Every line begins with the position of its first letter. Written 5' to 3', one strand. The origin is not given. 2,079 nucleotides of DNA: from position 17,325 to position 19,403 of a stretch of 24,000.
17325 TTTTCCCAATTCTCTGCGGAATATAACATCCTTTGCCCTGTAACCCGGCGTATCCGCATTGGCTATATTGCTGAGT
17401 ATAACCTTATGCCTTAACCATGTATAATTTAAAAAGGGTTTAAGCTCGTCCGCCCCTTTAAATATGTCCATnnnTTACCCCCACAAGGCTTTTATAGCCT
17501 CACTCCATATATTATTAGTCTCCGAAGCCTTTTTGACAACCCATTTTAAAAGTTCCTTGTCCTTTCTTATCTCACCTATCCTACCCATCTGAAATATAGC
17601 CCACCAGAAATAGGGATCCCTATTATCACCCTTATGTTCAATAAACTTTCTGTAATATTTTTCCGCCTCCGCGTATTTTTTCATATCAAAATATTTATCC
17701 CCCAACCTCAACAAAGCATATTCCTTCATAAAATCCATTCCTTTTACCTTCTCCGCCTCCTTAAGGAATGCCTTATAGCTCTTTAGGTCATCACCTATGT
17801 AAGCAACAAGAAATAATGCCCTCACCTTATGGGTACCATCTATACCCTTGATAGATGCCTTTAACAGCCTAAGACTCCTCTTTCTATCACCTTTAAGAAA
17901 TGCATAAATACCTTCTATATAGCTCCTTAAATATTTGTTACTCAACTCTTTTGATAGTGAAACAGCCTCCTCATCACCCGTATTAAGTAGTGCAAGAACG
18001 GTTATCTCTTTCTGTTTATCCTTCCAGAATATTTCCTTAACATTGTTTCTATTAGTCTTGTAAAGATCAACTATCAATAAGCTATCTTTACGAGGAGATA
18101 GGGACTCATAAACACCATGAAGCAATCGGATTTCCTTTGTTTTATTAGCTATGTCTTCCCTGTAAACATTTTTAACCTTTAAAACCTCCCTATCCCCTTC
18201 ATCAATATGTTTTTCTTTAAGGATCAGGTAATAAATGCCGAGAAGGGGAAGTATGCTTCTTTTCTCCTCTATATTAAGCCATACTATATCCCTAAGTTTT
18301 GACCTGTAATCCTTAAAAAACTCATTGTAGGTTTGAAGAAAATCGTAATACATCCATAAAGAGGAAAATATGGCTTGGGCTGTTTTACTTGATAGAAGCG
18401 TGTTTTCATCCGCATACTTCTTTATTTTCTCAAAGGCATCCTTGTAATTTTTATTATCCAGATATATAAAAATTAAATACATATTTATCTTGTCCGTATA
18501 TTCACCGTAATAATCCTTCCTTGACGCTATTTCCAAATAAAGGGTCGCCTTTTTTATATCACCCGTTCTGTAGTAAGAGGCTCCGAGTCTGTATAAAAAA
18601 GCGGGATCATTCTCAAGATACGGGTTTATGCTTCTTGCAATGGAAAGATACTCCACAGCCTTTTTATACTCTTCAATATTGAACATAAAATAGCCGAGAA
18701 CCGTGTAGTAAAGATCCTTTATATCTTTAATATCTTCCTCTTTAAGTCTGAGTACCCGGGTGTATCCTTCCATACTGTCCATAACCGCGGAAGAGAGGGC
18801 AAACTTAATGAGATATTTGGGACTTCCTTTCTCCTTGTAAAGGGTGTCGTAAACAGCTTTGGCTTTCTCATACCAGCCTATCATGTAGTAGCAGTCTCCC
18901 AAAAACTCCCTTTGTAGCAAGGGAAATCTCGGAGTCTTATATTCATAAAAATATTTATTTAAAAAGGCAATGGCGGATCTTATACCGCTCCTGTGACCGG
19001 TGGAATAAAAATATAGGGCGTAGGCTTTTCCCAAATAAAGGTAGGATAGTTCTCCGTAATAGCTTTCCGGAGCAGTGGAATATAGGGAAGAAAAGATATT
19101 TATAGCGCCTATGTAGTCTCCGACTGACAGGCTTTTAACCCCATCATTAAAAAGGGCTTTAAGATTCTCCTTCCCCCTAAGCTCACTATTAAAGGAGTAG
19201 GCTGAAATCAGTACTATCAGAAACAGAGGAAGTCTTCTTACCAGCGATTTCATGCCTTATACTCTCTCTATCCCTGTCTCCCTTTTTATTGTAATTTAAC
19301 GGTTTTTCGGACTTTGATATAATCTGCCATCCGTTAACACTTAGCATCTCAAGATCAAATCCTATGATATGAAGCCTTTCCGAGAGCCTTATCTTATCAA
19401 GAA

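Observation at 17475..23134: Complete but split synthase-dependent exopolysaccharide secretion module (beta-barrel + c-di-GMP-gated synthase + periplasmic TPR protein + unknown charged protein)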

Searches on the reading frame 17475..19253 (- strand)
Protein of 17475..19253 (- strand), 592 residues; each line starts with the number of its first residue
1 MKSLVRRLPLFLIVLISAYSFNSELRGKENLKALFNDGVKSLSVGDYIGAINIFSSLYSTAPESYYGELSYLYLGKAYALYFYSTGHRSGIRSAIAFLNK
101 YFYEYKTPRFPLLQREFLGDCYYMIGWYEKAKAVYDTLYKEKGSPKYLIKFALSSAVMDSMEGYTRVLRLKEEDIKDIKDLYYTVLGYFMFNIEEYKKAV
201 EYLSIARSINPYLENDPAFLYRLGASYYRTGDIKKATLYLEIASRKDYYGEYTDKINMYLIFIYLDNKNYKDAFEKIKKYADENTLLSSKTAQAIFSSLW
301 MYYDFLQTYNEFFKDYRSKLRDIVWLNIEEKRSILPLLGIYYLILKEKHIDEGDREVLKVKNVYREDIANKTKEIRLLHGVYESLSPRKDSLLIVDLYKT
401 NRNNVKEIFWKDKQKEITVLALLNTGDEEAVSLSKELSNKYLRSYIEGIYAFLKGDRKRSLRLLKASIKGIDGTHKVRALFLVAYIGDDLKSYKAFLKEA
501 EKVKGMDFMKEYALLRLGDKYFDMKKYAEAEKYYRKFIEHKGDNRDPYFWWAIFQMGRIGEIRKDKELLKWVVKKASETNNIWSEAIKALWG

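Call 4: search_protein_families(library=pfam, proteins=[window:17475-19253:-], max_evalue=0.01)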
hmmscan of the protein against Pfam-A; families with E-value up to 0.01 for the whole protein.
window:17475-19253:- (592 aa): 10 families
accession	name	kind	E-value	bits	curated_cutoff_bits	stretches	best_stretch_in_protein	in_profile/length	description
PF07719.23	TPR_2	-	1.4e-09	37.7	27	1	512-542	2-32/34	Tetratricopeptide repeat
PF13428.12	TPR_14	-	1.6e-09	37.9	23.5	0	513-552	3-42/44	Tetratricopeptide repeat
PF14559.12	TPR_19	-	3.6e-07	30.9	25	0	195-244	6-52/68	Tetratricopeptide repeat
PF13424.12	TPR_12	-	3e-05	24.6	30.1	0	514-536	48-70/77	Tetratricopeptide repeat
PF00515.34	TPR_1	-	4.4e-05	23.6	27.8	1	512-540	2-30/34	Tetratricopeptide repeat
PF09976.15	TPR_21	-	0.0002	21.6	25.5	0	226-283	85-142/193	Tetratricopeptide repeat-like domain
PF13432.12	TPR_16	-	0.00026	21.8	32.7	0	196-241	13-56/65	Tetratricopeptide repeat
PF13174.12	TPR_6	-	0.00027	21.8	26.3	0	512-539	1-28/33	Tetratricopeptide repeat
PF13525.12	YfiO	-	0.002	18.4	25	1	215-285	3-73/203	Outer membrane lipoprotein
PF12895.13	ANAPC3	-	0.0038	17.9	27.2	0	196-241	5-47/82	Anaphase-promoting complex, cyclosome, subunit 3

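Call 5: search_protein_families(library=ncbifam, proteins=[window:17475-19253:-], max_evalue=0.01)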
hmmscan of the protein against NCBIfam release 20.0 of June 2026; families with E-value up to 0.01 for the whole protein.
window:17475-19253:- (592 aa): 8 families
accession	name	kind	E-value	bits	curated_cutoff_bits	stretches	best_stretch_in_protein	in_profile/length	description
NF040959.1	MamA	equivalog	1.2e-10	41.1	200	1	156-284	17-135/204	magnetosome protein MamA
TIGR03302.1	OM_YfiO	subfamily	5.2e-10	39.2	81.4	1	210-284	26-100/239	outer membrane protein assembly factor BamD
TIGR02917.1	PEP_TPR_lipo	equivalog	1.8e-07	29.5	312.2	1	183-282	366-459/899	XrtA/PEP-CTERM system TPR-repeat protein PrsT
TIGR02795.1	tol_pal_ybgF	equivalog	2.3e-07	31.4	90.1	0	186-241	45-100/119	tol-pal system protein YbgF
TIGR02552.1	LcrH_SycD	equivalog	1.6e-06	27.9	104.8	0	182-248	54-117/136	SycD/LcrH family type III secretion system chaperone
TIGR02521.1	type_IV_pilW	equivalog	9.3e-05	22.1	154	1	187-284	106-199/234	type IV pilus biogenesis/stability protein PilW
NF052312.1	T9SS_PorW_SprE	equivalog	0.0033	16.1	250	1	487-540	304-357/716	type IX secretion system periplasmic lipoprotein PorW/SprE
NF008520.0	PRK11447.1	equivalog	0.0047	14.7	858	0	502-544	376-418/1157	cellulose synthase complex outer membrane protein BcsC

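Call 20: find_homologous_proteins(query=window:17475-19253:-, max_evalue=0.001)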
Query window:17475-19253:- (592 aa): 21 proteins with E <= 0.001 among 8000 candidates.
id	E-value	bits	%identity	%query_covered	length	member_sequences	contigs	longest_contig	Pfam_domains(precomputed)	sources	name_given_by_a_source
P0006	0.0e+0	1246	95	99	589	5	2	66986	PF14559.13,PF13428.13,PF07719.24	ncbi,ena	-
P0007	1.5e-240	818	62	100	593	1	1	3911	PF14559.13,PF07719.24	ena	-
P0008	3.3e-236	804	64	93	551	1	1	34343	PF14559.13,PF13428.13,PF07719.24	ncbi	-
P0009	6.4e-125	436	41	99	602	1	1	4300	PF14559.13,PF00515.35,PF13424.13,PF13176.13,PF13432.13,PF13428.13,PF13181.13,PF07719.24,PF13174.13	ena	-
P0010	4.2e-123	430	40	98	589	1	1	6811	PF00515.35,PF13424.13,PF13432.13,PF13428.13,PF07719.24,PF13174.13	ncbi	-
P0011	1.7e-118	415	39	100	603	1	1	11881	PF00515.35,PF13424.13,PF13176.13,PF13432.13,PF07719.24,PF13174.13,PF13374.13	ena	-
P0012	1.2e-117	412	39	98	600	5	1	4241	PF00515.35,PF13424.13,PF13176.13,PF13432.13,PF07719.24,PF13174.13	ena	-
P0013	4.7e-116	407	38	100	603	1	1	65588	PF14559.13,PF00515.35,PF13424.13,PF13176.13,PF13432.13,PF13428.13,PF07719.24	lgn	-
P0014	2.8e-115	404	39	98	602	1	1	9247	PF14559.13,PF00515.35,PF13424.13,PF13176.13,PF13432.13,PF13428.13,PF07719.24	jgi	-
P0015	3.6e-115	404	38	100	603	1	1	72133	PF14559.13,PF00515.35,PF13424.13,PF13176.13,PF13432.13,PF13428.13,PF13181.13,PF07719.24,PF13174.13,PF13374.13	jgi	jgi:tetratricopeptide (TPR) repeat protein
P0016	1.1e-114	402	38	99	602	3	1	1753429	PF14559.13,PF00515.35,PF13424.13,PF13176.13,PF13432.13,PF07719.24,PF13174.13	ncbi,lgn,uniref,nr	ncbi:tetratricopeptide repeat protein [Hydrogenivirga caldilitoris]|uniref:tetratricopeptide repeat 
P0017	5.6e-113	397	38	97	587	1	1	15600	PF14559.13,PF00515.35,PF13424.13,PF13428.13,PF13181.13,PF07719.24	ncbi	-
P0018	1.4e-112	396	38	97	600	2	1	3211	PF14559.13,PF00515.35,PF13424.13,PF13432.13,PF07719.24,PF13174.13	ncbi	-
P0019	1.2e-111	392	37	96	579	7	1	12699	PF14559.13,PF09976.16,PF00515.35,PF12895.14,PF13424.13,PF13176.13,PF13432.13,PF13428.13,PF13181.13,PF07719.24,PF13174.13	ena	-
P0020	1.8e-111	392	38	98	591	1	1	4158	PF14559.13,PF00515.35,PF13424.13,PF13176.13,PF13432.13,PF13428.13,PF07719.24,PF13174.13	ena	-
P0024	5.3e-105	371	36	98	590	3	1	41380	PF00515.35,PF13424.13,PF13176.13,PF13432.13,PF13428.13,PF07719.24,PF13174.13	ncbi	-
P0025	3.7e-85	305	34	100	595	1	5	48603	PF14559.13,PF00515.35,PF13424.13,PF13432.13,PF13428.13,PF07719.24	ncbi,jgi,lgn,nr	ncbi:MAG TPA: hypothetical protein EYH58_04985 [Aquifex aeolicus]|nr:hypothetical protein [Aquifex a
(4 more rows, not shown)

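Call 21: find_encoding_contigs(protein=P0016, flank=10000, max_places=2)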
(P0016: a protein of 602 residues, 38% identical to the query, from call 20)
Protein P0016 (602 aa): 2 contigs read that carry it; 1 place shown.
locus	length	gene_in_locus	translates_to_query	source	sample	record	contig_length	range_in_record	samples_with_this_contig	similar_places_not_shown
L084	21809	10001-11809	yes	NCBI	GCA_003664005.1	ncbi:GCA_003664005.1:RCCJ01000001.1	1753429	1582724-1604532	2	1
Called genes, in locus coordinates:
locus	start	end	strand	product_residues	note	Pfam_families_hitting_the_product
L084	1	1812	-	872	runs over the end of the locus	PF01411:tRNA-synt_2c, PF07973:tRNA_SAD, PF02272:DHHA1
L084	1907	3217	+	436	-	PF02881:SRP54_N, PF00448:SRP54, PF13401:AAA_22 (weak), PF13604:AAA_30 (weak), PF01656:CbiA (weak), PF02978:SRP_SPB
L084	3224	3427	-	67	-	-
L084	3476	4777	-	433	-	PF00672:HAMP (weak), PF00512:HisKA, PF02518:HATPase_c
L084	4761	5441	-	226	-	PF00072:Response_reg, PF00486:Trans_reg_C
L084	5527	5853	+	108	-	PF00886:Ribosomal_S16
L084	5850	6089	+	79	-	PF13083:KH_KhpA-B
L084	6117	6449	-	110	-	PF08378:NERD (weak), PF02021:UPF0102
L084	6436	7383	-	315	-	PF00294:PfkB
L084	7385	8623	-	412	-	PF00696:AA_kinase, PF01842:ACT, PF22468:ACT_9, PF13840:ACT_7, PF22468:ACT_9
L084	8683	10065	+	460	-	-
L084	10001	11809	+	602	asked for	PF00515:TPR_1 (faint), PF07719:TPR_2 (faint), PF13424:TPR_12 (faint), PF13432:TPR_16 (faint), PF14559:TPR_19 (faint), PF13174:TPR_6 (faint), PF13176:TPR_7 (faint)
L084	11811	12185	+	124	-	-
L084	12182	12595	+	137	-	PF00460:Flg_bb_rod (weak), PF06429:Flg_bbr_C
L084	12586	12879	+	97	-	PF02049:FliE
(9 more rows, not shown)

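Call 22: find_encoding_contigs(protein=P0025, flank=10000, max_places=2)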
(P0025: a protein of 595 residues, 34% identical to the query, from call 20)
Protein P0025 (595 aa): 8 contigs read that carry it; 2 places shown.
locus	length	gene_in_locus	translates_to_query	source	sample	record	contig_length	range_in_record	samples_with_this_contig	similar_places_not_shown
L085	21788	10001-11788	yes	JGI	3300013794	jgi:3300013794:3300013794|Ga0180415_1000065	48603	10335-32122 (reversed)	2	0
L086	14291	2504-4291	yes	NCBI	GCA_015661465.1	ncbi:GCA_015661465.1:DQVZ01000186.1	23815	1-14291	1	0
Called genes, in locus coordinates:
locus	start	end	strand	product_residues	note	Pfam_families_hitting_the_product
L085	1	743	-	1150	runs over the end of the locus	PF17915:zf_Rg, PF04851:ResIII, PF00270:DEAD, PF01751:Toprim, PF01131:Topoisom_bac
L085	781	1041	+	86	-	-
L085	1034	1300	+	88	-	-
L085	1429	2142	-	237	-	PF01558:POR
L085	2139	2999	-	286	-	PF02775:TPP_enzyme_C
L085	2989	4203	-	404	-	PF01855:POR_N, PF02780:Transketolase_C (weak), PF17147:PFOR_II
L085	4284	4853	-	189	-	PF02552:CO_dh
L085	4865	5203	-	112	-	PF13237:Fer4_10 (weak), PF14697:Fer4_21 (weak)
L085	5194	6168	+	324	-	PF02481:DNA_processg_A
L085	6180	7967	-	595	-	PF03717:PBP_dimer, PF00905:Transpeptidase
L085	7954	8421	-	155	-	-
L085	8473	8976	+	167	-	-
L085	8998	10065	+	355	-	-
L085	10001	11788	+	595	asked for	PF13432:TPR_16 (faint), PF00515:TPR_1 (weak), PF07719:TPR_2 (faint), PF13424:TPR_12 (faint), PF13428:TPR_14 (faint), PF14559:TPR_19 (faint)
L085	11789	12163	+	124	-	-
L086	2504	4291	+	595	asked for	PF13432:TPR_16 (faint), PF00515:TPR_1 (weak), PF07719:TPR_2 (faint), PF13424:TPR_12 (faint), PF13428:TPR_14 (faint), PF14559:TPR_19 (faint)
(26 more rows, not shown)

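Call 23: find_encoding_contigs(protein=P0024, flank=10000, max_places=2)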
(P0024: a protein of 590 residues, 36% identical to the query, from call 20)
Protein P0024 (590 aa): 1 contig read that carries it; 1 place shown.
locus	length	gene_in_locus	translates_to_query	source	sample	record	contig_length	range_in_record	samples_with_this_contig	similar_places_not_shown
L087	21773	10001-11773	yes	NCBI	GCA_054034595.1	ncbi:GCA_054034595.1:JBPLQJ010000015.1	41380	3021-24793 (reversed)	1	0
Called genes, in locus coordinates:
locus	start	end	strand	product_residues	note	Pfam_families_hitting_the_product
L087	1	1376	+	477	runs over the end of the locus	PF00289:Biotin_carb_N, PF02786:CPSase_L_D2, PF02222:ATP-grasp (weak), PF07478:Dala_Dala_lig_C, PF02785:Biotin_carb_C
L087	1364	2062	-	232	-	-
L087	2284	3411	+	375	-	PF04055:Radical_SAM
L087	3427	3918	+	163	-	-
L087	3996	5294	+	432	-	PF02881:SRP54_N, PF00448:SRP54, PF13401:AAA_22 (weak), PF01656:CbiA (weak), PF02978:SRP_SPB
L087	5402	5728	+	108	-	PF00886:Ribosomal_S16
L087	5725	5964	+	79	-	PF13083:KH_KhpA-B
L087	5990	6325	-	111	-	PF08378:NERD (weak), PF02021:UPF0102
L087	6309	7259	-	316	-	PF00294:PfkB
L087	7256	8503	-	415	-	PF00696:AA_kinase, PF01842:ACT, PF22468:ACT_9, PF13840:ACT_7, PF22468:ACT_9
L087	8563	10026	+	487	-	-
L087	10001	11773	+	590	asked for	PF00515:TPR_1 (faint), PF07719:TPR_2 (faint), PF13424:TPR_12 (faint), PF13428:TPR_14 (faint), PF13432:TPR_16 (faint), PF13174:TPR_6 (faint), PF13176:TPR_7 (faint)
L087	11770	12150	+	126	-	-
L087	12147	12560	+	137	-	PF00460:Flg_bb_rod (weak), PF06429:Flg_bbr_C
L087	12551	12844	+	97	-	PF02049:FliE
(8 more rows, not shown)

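Call 41: search_solved_structures(query=A4, max_evalue=1)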
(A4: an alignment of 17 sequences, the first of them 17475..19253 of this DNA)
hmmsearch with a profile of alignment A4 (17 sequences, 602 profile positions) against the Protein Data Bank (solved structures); distinct sequences matched with E-value up to 1: 56.
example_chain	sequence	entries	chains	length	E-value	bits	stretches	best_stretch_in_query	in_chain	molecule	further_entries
9qhb_A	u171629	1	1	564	2.2e-28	102.7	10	188-250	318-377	Engineered tetratricopeptide repeat protein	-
9qhc_A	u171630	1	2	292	6.8e-16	61.4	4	188-250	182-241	Engineered tetratricopeptide repeat protein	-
8bu0_A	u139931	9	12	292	2.1e-15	59.9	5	188-250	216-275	Consensus tetratricopeptide repeat protein | Crystal structure of an 8-repeat consensus TPR superhelix with Zinc. | Monomer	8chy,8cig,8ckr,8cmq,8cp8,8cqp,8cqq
2fo7_A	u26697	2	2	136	1.8e-08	36.9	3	188-250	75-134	SYNTHETIC CONSENSUS TPR PROTEIN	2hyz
8ch0_A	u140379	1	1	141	2.1e-08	36.7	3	191-250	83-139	Consensus tetratricopeptide repeat protein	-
3kd7_A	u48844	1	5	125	2.1e-07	33.4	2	193-252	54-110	CTPR390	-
1na0_A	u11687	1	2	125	3.3e-07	32.8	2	188-252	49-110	designed protein CTPR3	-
7obi_A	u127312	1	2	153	3.5e-07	32.7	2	195-251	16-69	CTPR-rv4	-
6vfh_A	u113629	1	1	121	5.9e-06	28.6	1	188-250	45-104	T33_dn10A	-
6vfi_B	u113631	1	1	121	1.7e-05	27.1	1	188-251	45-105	O43_dn18B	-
6vfj_B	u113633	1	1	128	1.8e-05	27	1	526-554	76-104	I53_dn5B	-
6v8e_A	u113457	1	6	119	2.1e-05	26.8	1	188-252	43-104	Designed protein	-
1na3_A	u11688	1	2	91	6.8e-05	25.1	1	188-252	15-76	designed protein CTPR2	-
8ur7_A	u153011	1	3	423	0.00012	24.3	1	173-251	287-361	Trimer head HA,Hemagglutinin HA1 chain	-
8ur5_A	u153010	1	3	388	0.00013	24.2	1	175-251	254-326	Trimer head HA,Hemagglutinin HA1 chain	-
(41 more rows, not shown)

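Call 50: find_related_loci(query=A4, collection=metagenome_contigs, flank=8000)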
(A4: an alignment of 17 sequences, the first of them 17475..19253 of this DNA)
Query A4 (592 aa) in metagenome_contigs; peptide patterns used: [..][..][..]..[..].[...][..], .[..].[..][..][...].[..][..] (x = any residue, [..] = any of these).
555 stretches matched a pattern; 6 encode a relative of the query (tblastn E <= 1e-3); 6 distinct loci.
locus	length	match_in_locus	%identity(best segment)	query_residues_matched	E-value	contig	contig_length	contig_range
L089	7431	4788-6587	38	1-591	7e-121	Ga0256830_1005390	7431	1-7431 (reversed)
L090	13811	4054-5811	37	17-592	2e-118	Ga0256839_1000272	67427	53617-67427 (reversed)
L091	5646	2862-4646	38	1-591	4e-118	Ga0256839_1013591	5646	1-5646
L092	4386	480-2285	38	1-591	9e-116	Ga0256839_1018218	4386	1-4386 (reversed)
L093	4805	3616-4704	47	4-363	6e-95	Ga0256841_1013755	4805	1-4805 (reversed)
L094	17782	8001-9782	31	3-592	2e-80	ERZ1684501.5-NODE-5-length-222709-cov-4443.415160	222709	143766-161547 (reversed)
